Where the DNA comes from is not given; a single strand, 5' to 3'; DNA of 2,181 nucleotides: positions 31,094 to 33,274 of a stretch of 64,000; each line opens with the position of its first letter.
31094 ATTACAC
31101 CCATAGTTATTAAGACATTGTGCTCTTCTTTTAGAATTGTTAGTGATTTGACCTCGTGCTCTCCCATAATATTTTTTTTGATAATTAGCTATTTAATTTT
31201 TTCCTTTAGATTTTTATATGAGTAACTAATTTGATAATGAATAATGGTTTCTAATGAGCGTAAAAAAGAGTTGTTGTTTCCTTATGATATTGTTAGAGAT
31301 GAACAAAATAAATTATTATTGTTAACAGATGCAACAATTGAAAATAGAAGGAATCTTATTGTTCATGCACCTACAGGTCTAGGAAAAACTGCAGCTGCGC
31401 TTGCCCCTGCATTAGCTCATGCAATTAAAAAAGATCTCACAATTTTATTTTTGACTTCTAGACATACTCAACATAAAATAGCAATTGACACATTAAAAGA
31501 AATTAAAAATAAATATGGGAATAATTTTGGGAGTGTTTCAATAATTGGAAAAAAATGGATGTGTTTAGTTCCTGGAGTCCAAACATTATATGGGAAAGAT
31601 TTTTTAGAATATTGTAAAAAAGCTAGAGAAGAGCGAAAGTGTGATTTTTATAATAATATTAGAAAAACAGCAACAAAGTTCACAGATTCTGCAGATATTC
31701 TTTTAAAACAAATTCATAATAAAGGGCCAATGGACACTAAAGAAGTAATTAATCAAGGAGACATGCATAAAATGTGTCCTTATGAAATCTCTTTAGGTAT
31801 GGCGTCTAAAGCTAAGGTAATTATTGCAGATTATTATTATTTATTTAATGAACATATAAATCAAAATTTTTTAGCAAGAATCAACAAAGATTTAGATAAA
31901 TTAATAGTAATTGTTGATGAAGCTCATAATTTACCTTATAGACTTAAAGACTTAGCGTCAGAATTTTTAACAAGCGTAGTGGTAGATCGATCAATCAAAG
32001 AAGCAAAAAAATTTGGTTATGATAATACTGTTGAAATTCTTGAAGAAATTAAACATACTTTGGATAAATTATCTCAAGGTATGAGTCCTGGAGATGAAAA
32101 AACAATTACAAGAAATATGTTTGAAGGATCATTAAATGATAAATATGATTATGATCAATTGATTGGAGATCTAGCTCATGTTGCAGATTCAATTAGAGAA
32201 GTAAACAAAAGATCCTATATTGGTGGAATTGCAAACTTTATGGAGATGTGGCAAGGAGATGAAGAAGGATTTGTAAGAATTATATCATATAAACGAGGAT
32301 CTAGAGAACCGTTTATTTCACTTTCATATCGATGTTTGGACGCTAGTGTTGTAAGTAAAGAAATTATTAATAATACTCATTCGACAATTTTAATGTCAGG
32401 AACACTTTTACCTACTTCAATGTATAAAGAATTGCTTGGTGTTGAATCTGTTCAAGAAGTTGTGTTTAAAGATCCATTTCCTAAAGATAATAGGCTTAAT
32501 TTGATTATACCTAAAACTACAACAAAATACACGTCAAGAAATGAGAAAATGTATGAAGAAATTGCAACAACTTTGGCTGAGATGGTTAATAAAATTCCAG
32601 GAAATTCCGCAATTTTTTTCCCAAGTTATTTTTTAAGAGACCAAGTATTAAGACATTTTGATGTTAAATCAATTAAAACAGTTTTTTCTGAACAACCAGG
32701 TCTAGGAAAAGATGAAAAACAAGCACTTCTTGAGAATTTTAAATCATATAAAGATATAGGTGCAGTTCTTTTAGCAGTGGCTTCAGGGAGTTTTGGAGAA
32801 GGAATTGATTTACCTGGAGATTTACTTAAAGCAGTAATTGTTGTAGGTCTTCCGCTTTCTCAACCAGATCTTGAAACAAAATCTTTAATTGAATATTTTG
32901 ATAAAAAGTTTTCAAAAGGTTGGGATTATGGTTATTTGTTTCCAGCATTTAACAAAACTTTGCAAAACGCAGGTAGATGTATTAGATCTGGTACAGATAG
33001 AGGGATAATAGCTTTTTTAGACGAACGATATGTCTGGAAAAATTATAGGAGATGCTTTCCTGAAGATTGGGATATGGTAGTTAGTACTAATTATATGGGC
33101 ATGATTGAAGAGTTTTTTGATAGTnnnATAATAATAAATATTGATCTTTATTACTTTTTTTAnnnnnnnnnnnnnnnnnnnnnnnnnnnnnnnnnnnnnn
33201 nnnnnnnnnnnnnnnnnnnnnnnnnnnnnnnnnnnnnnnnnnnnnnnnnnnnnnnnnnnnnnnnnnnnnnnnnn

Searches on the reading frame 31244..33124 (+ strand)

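Call 84: search_protein_families(library=pfam, proteins=[window:31244-33124:+], max_evalue=0.01)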
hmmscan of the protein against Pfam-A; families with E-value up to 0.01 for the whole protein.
window:31244-33124:+ (627 aa): 9 families
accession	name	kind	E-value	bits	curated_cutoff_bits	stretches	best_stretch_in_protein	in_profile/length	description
PF13307.12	Helicase_C_2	-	1.6e-42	145.9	25.3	1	445-609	2-167/170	Helicase C-terminal domain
PF06733.21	DEAD_2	-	8.4e-23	81.3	21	1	74-242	6-167/172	DEAD_2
PF06777.17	HBB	-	4.5e-11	43.2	30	1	260-430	18-189/190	Helical and beta-bridge domain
PF00270.35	DEAD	-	2.6e-08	34.2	26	1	31-76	10-57/167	DEAD/DEAH box helicase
PF04851.21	ResIII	-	2.9e-07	31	22.5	1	18-233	5-140/164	Type III restriction enzyme, res subunit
PF13401.12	AAA_22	-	0.0034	18.1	27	0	203-237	73-99/130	AAA domain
PF25199.1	nSTAND_NTPase5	-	0.0057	16.9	34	0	14-87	22-93/145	Novel STAND NTPase 5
PF13191.12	AAA_16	-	0.0062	17.5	32.6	0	18-83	5-72/167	AAA ATPase domain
PF01695.23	IstB_IS21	-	0.007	16.3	24.1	0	26-73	83-129/238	IstB-like ATP binding protein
